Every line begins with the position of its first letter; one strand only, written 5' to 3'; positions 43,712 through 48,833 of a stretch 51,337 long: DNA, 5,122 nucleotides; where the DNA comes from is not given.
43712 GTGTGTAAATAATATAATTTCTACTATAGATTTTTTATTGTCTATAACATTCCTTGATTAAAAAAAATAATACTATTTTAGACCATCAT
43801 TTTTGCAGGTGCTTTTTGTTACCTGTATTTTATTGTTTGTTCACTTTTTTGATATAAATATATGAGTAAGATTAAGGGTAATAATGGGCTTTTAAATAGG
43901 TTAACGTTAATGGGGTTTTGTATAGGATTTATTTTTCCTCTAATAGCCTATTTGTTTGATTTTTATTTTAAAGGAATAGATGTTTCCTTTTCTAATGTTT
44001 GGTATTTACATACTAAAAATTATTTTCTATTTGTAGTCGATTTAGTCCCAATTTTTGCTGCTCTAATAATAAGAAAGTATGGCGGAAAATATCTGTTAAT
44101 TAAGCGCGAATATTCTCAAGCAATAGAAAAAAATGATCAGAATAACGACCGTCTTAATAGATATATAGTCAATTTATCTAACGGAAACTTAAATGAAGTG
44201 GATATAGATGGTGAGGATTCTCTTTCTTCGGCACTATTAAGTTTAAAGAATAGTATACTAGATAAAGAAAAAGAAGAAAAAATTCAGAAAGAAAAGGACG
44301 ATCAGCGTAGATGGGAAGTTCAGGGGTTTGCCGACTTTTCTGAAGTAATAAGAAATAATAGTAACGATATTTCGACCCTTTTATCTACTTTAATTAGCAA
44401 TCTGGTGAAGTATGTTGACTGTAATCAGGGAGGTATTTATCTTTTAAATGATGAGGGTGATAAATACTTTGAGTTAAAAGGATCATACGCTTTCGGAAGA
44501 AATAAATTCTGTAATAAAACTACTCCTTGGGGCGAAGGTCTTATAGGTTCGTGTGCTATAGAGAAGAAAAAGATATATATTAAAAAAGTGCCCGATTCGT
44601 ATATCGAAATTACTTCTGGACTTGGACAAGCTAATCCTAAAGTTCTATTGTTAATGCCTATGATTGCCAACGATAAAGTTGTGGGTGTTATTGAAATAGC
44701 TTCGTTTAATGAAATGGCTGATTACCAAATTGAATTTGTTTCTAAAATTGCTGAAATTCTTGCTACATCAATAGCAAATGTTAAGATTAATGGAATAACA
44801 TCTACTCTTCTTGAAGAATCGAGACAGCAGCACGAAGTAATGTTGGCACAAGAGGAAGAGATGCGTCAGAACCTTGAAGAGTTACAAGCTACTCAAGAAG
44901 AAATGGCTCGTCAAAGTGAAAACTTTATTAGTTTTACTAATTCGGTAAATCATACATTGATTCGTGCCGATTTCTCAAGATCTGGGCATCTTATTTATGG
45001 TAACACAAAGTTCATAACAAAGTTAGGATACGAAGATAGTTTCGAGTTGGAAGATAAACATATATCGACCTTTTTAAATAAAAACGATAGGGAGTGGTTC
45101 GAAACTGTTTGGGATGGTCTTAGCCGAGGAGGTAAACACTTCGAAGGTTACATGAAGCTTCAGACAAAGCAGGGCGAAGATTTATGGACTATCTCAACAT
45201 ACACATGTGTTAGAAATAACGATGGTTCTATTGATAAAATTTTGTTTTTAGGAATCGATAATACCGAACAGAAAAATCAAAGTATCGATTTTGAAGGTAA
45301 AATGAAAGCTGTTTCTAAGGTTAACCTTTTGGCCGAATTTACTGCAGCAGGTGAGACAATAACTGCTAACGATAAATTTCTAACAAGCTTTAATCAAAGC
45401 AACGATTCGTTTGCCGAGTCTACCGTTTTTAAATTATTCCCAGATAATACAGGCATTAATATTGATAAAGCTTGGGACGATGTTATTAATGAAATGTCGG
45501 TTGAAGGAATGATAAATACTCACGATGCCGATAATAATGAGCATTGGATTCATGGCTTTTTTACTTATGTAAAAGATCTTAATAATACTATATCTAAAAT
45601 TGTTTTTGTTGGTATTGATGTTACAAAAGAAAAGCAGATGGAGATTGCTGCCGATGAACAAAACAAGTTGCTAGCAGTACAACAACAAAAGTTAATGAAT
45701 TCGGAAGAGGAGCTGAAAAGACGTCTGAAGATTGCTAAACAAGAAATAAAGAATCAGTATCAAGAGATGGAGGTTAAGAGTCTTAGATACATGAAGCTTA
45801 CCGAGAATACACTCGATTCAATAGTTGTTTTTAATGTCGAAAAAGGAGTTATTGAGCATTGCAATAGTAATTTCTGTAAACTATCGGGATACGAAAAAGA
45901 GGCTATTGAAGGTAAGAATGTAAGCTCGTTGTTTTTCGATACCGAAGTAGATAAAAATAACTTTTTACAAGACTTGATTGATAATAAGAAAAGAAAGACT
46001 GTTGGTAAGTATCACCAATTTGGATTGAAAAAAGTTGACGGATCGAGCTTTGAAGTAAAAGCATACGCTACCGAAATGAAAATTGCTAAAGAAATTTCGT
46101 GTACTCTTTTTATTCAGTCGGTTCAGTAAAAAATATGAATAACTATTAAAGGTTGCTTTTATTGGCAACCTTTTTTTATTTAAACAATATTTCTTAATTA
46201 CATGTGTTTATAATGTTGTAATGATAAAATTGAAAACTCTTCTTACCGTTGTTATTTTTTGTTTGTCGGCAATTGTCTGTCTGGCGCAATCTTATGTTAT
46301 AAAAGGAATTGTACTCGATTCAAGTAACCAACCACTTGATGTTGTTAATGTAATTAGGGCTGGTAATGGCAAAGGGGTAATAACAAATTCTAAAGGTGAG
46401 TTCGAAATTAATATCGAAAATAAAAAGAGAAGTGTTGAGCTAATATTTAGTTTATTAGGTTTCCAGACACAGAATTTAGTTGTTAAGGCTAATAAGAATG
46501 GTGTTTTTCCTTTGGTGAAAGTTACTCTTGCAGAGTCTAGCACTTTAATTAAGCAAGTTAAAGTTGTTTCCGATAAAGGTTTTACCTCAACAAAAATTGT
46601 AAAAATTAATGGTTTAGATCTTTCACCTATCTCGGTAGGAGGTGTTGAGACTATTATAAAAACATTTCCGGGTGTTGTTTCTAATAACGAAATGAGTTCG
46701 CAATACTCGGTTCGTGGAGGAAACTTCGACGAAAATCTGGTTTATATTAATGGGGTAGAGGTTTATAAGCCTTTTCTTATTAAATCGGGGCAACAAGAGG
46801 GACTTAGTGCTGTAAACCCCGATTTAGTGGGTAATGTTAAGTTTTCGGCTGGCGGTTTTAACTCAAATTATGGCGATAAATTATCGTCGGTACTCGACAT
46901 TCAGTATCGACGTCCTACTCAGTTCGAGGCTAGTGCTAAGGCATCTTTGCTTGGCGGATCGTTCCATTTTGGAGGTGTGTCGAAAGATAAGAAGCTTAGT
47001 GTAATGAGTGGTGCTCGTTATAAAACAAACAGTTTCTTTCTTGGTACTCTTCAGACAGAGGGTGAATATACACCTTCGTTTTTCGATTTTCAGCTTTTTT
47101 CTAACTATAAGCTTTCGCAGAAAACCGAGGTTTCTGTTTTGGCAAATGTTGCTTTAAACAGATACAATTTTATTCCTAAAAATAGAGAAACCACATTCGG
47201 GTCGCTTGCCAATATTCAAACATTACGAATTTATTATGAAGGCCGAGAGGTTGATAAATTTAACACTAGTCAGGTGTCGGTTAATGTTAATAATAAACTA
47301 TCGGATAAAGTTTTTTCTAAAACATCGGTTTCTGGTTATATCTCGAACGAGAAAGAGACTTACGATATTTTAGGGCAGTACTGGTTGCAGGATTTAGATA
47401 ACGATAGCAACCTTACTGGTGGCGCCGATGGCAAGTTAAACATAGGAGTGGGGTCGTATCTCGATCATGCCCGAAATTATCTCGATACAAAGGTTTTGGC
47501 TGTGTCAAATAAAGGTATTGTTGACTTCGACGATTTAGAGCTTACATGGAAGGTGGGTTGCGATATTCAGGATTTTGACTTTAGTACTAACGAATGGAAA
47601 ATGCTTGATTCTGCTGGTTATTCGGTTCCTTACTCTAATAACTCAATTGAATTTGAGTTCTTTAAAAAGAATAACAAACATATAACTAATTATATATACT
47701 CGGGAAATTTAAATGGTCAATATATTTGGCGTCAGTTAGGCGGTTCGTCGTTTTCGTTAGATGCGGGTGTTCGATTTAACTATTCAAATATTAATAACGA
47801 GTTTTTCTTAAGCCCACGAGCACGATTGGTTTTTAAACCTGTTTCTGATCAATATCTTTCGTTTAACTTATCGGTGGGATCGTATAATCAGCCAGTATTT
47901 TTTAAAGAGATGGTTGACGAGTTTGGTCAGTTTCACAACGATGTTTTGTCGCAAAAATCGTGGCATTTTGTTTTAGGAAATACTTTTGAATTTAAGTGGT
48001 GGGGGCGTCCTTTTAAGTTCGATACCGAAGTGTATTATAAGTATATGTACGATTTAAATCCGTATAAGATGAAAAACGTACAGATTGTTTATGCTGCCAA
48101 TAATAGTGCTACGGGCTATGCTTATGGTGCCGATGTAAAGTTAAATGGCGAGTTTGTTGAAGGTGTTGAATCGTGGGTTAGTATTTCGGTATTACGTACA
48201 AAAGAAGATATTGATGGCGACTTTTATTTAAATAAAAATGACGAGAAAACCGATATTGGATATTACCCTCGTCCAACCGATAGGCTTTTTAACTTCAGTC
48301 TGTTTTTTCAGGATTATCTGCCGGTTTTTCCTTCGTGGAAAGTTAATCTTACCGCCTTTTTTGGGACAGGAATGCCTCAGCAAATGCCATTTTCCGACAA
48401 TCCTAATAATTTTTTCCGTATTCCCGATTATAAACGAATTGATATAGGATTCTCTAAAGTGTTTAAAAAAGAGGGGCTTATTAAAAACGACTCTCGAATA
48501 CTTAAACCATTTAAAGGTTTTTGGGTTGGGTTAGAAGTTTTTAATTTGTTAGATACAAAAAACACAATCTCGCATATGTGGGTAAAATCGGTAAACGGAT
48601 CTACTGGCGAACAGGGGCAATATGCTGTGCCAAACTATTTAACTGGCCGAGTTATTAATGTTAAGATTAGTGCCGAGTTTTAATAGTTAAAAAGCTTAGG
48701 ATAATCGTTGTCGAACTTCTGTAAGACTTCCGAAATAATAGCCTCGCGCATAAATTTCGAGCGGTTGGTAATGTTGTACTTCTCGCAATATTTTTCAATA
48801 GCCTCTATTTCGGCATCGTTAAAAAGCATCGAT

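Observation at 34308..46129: Complete Che-like chemosensory operon in a Bacteroidota-type context, with no CheY and non-motility-looking neighbours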

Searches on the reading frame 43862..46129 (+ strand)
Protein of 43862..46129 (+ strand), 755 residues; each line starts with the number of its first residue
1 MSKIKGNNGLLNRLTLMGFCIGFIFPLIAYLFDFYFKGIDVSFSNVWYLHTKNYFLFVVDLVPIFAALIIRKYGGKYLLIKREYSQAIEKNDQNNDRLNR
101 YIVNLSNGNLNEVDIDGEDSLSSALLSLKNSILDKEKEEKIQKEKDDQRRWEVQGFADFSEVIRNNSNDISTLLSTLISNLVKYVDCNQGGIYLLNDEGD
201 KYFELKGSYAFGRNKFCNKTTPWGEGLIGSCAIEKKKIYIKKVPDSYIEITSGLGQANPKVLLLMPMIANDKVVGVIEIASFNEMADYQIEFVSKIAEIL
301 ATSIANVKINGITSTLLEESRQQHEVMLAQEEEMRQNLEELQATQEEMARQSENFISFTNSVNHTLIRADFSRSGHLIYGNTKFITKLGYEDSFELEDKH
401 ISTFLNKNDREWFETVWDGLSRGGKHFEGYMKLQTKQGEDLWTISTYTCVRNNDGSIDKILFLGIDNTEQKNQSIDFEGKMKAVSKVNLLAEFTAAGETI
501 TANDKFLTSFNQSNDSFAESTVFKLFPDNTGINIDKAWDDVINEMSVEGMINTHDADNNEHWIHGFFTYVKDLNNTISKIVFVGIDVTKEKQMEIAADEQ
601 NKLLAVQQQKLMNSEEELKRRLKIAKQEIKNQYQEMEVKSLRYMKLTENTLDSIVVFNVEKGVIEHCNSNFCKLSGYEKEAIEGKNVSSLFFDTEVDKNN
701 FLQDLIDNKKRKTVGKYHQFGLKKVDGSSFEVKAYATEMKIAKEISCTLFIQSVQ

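Call 4: search_protein_families(library=pfam, proteins=[window:43862-46129:+], max_evalue=0.01)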
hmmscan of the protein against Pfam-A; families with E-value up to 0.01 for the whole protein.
window:43862-46129:+ (755 aa): 7 families
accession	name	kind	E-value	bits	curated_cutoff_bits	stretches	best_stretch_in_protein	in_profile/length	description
PF13426.13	PAS_9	-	5.1e-22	78.5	27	2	652-743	2-88/103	PAS domain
PF08447.18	PAS_3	-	4e-13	49.9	25.6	1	378-460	2-85/89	PAS fold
PF13185.12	GAF_2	-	4.4e-13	50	28.6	1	168-304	2-135/136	GAF domain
PF08448.16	PAS_4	-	1.6e-12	48.1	23.1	1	372-471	12-109/110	PAS fold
PF00989.32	PAS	-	5.6e-08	33.2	22.6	1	646-733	6-90/113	PAS fold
PF01590.32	GAF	-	1.4e-07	32.6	22.4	1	169-304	1-133/133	GAF domain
PF13188.13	PAS_8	-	1e-06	28.8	21.8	1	642-695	2-51/65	PAS domain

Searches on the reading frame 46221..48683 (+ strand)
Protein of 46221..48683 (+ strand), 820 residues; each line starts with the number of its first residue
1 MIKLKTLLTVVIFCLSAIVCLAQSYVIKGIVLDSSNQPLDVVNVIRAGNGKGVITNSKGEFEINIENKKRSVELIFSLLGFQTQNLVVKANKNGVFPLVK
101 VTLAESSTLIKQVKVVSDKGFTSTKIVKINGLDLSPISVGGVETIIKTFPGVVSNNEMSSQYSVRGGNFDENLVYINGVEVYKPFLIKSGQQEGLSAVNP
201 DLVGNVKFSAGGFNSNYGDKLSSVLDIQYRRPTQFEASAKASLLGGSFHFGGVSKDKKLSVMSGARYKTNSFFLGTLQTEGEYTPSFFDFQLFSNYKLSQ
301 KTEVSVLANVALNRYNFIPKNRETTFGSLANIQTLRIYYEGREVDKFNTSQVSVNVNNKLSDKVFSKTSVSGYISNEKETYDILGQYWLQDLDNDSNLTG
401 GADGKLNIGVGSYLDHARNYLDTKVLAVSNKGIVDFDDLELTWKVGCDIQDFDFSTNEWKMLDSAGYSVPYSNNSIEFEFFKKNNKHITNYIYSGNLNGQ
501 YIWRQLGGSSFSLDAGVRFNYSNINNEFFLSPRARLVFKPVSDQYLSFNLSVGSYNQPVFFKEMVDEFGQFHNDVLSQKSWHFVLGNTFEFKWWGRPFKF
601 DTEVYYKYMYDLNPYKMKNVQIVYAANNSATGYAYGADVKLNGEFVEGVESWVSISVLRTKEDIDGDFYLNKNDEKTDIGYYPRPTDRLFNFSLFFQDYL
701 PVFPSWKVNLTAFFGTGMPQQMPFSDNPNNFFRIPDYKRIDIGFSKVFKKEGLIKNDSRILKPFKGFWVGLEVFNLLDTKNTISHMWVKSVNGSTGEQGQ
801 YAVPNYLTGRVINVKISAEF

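Call 5: search_protein_families(library=pfam, proteins=[window:46221-48683:+], max_evalue=0.001)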
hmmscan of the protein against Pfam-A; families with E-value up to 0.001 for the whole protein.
window:46221-48683:+ (820 aa): 3 families
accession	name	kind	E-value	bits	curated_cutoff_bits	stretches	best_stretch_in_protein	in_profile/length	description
PF13715.12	CarbopepD_reg_2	-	1.1e-13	51.4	32.2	1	27-115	1-88/88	CarboxypepD_reg-like domain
PF07715.20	Plug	-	4.7e-07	30.7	23.9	1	140-219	23-101/107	TonB-dependent Receptor Plug Domain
PF13620.12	CarboxypepD_reg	-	8.7e-07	29.6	32.3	1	27-93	2-72/82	Carboxypeptidase regulatory-like domain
